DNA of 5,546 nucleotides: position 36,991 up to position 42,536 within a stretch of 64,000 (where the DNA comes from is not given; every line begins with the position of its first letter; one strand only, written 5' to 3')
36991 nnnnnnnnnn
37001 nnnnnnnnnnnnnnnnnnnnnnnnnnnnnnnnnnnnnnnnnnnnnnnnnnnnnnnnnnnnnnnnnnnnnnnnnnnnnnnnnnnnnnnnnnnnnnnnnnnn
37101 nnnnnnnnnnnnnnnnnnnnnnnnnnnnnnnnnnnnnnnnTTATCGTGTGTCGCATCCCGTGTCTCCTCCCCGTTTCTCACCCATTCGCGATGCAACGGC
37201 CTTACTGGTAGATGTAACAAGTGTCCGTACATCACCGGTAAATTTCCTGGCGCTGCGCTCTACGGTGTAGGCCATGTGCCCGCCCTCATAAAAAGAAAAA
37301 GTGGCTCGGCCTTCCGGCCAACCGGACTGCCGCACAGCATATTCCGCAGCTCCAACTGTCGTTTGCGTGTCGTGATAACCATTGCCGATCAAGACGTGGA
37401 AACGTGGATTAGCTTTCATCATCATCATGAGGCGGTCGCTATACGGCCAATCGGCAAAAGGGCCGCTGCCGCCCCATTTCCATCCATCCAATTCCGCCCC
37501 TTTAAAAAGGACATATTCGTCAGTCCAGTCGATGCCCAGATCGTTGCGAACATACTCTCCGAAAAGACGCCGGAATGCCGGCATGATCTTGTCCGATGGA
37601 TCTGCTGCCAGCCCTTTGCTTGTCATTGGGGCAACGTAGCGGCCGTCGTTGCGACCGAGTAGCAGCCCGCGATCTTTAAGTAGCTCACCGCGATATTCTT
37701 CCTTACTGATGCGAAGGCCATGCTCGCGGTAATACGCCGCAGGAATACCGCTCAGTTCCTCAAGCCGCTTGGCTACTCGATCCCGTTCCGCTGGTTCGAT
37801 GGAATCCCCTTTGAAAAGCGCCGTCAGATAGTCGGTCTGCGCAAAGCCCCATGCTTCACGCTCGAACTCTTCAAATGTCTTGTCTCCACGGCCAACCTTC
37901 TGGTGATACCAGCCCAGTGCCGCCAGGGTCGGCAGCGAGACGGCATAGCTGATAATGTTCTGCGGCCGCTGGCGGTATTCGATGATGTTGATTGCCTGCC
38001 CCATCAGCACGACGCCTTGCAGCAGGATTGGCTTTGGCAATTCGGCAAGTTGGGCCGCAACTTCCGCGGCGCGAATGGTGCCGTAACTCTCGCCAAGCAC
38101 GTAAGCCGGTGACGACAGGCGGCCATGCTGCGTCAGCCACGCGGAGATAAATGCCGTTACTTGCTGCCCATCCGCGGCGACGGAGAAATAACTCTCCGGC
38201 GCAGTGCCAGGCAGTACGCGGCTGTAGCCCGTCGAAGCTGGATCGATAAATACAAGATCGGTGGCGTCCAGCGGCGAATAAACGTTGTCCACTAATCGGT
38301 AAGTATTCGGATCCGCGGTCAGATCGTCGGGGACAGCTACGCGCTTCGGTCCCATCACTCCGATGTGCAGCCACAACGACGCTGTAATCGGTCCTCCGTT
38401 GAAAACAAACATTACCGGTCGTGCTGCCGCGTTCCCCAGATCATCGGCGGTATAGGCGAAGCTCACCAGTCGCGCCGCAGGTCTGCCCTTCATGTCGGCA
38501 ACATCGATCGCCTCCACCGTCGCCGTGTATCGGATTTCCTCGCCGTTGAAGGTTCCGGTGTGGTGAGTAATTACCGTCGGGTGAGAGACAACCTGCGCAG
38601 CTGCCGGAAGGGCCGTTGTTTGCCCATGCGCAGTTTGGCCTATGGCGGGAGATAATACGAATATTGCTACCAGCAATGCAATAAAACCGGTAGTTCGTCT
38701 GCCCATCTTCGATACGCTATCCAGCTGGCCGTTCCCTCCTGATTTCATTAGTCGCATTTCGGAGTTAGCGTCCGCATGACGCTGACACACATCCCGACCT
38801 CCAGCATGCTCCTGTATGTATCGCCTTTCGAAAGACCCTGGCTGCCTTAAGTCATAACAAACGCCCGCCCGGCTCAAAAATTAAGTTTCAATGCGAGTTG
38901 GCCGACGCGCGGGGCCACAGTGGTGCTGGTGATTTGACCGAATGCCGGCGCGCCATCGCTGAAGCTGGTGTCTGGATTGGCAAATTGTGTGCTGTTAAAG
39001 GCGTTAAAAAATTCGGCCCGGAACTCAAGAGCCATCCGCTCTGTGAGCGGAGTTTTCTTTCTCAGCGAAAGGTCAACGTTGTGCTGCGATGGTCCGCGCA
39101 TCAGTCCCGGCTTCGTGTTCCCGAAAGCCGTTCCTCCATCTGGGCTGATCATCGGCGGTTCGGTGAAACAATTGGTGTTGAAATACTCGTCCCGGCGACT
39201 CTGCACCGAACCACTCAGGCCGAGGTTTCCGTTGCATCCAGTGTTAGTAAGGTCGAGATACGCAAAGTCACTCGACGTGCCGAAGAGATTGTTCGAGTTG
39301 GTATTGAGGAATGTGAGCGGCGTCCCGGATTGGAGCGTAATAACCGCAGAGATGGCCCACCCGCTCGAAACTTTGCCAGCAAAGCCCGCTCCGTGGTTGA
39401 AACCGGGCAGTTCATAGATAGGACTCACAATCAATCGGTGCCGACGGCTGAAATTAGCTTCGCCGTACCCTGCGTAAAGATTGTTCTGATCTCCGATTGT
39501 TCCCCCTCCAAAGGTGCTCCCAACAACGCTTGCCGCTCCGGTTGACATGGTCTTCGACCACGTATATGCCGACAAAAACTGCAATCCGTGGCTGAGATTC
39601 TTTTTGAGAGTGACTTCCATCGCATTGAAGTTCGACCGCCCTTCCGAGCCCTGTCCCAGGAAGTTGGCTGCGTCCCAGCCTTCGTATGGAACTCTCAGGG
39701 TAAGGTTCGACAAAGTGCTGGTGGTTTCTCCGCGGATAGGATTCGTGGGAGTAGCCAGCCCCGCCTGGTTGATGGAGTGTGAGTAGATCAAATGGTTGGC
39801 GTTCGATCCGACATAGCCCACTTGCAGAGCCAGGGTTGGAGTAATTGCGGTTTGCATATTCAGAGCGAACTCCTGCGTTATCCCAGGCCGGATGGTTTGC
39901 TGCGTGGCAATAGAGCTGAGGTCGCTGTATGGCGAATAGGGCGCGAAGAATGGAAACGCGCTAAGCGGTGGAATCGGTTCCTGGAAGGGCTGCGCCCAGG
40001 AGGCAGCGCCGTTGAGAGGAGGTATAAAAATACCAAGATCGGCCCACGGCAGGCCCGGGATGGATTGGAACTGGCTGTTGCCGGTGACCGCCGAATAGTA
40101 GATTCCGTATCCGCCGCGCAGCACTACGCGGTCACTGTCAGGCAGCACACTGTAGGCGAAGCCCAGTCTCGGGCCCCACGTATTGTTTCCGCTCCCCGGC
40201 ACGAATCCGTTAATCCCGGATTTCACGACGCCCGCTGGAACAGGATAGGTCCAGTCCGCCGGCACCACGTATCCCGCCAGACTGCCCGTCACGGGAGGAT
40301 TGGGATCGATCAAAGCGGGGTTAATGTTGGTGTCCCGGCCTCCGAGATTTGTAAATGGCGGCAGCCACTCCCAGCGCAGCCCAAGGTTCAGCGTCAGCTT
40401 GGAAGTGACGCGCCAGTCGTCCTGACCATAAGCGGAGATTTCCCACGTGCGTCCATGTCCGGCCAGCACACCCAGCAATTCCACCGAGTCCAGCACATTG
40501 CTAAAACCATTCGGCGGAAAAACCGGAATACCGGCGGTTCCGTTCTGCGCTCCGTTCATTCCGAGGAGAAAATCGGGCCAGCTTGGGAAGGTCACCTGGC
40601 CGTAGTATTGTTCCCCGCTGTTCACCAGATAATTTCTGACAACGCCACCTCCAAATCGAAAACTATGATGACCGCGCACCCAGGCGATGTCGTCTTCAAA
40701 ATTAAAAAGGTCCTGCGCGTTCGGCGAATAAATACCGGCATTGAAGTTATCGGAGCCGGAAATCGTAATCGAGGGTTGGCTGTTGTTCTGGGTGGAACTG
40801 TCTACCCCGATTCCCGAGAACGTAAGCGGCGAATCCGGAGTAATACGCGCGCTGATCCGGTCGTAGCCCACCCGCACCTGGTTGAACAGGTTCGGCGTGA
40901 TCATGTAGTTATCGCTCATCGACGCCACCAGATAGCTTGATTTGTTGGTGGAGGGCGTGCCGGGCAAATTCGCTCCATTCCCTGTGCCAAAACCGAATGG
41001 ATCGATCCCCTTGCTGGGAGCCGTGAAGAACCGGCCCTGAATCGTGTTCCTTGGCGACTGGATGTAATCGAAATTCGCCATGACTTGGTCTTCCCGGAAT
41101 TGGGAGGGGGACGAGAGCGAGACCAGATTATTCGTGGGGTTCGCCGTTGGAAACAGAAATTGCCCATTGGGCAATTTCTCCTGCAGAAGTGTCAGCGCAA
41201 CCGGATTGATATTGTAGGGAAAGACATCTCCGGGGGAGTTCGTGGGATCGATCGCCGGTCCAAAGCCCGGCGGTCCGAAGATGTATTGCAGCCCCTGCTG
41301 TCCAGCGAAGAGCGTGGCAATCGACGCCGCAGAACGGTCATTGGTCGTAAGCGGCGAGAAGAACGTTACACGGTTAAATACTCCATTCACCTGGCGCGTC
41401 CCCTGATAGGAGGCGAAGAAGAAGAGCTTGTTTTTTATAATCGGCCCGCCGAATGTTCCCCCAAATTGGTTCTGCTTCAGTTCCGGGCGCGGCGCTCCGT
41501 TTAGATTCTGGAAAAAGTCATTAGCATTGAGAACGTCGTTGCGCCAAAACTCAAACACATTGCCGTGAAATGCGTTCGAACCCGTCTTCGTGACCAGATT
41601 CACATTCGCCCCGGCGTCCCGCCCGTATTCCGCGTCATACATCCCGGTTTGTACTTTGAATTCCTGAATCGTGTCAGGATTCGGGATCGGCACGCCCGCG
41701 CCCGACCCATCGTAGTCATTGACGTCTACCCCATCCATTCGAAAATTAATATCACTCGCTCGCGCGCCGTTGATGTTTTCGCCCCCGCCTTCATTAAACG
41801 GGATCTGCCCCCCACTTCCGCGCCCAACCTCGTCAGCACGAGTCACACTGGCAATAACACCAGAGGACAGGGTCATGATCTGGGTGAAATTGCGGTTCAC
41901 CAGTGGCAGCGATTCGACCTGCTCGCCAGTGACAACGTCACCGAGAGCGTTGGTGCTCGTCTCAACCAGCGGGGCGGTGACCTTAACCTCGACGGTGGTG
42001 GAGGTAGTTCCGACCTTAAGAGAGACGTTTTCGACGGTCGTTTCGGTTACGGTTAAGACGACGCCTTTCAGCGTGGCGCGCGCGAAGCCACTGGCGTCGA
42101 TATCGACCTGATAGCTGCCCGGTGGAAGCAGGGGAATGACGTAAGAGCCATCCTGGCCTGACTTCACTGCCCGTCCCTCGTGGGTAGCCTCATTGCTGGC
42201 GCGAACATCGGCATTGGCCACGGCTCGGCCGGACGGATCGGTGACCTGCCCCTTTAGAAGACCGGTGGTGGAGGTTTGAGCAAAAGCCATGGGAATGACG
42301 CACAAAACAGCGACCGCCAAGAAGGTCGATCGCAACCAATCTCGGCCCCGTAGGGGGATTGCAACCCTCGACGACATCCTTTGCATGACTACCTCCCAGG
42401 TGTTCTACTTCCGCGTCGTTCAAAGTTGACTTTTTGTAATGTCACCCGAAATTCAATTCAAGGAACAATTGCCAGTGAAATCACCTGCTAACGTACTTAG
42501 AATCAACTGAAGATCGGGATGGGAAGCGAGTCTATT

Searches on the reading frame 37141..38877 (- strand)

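Call 91: search_protein_families(library=pfam, proteins=[window:37141-38877:-], max_evalue=0.00001)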
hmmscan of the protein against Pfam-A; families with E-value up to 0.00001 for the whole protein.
window:37141-38877:- (578 aa): 1 family
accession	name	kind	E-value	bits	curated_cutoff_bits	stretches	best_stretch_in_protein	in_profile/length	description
PF00450.28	Peptidase_S10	-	5.6e-11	42.9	21.9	1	149-290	36-175/420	Serine carboxypeptidase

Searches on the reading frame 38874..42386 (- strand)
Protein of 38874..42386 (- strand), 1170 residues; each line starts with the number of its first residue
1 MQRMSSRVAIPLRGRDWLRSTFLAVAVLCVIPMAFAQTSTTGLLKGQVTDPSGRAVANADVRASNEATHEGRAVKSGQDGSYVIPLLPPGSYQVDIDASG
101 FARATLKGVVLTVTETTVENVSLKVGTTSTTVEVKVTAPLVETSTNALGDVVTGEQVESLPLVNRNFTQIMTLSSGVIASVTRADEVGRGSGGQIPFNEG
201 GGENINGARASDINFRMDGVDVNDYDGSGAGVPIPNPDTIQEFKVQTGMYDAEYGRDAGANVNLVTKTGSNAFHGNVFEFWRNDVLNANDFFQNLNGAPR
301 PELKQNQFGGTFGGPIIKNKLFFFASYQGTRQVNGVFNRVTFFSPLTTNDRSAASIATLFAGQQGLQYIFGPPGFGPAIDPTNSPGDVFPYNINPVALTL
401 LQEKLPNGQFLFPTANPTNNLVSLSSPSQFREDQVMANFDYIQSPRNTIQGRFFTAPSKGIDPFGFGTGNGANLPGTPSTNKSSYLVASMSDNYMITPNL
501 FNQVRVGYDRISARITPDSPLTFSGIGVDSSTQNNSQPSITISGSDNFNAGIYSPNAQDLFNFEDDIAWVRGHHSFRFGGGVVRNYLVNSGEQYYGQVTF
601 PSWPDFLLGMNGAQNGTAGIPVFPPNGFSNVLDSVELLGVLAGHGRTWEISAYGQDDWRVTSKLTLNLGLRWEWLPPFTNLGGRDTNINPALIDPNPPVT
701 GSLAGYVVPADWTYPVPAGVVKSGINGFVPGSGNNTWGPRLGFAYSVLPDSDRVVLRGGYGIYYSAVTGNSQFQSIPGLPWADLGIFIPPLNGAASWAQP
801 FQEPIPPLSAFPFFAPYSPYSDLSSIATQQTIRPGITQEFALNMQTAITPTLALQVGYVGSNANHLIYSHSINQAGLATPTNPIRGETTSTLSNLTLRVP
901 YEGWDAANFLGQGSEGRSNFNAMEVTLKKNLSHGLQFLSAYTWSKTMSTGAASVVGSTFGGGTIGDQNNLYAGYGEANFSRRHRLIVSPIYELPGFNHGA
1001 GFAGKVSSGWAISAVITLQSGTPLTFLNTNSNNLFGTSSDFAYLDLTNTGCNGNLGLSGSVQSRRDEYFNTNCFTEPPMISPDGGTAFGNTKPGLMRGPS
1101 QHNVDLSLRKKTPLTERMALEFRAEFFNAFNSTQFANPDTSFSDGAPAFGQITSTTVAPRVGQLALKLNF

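Call 91: search_protein_families(library=pfam, proteins=[window:38874-42386:-], max_evalue=0.00001)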
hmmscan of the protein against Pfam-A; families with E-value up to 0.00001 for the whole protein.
window:38874-42386:- (1170 aa): 2 families
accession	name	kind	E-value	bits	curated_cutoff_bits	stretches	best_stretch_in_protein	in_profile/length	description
PF25183.1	OMP_b-brl_4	-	9.6e-184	613.5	30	1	265-1163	1-838/838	Outer membrane beta barrel domain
PF13620.12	CarboxypepD_reg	-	6.7e-19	68.5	32.3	1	44-124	2-82/82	Carboxypeptidase regulatory-like domain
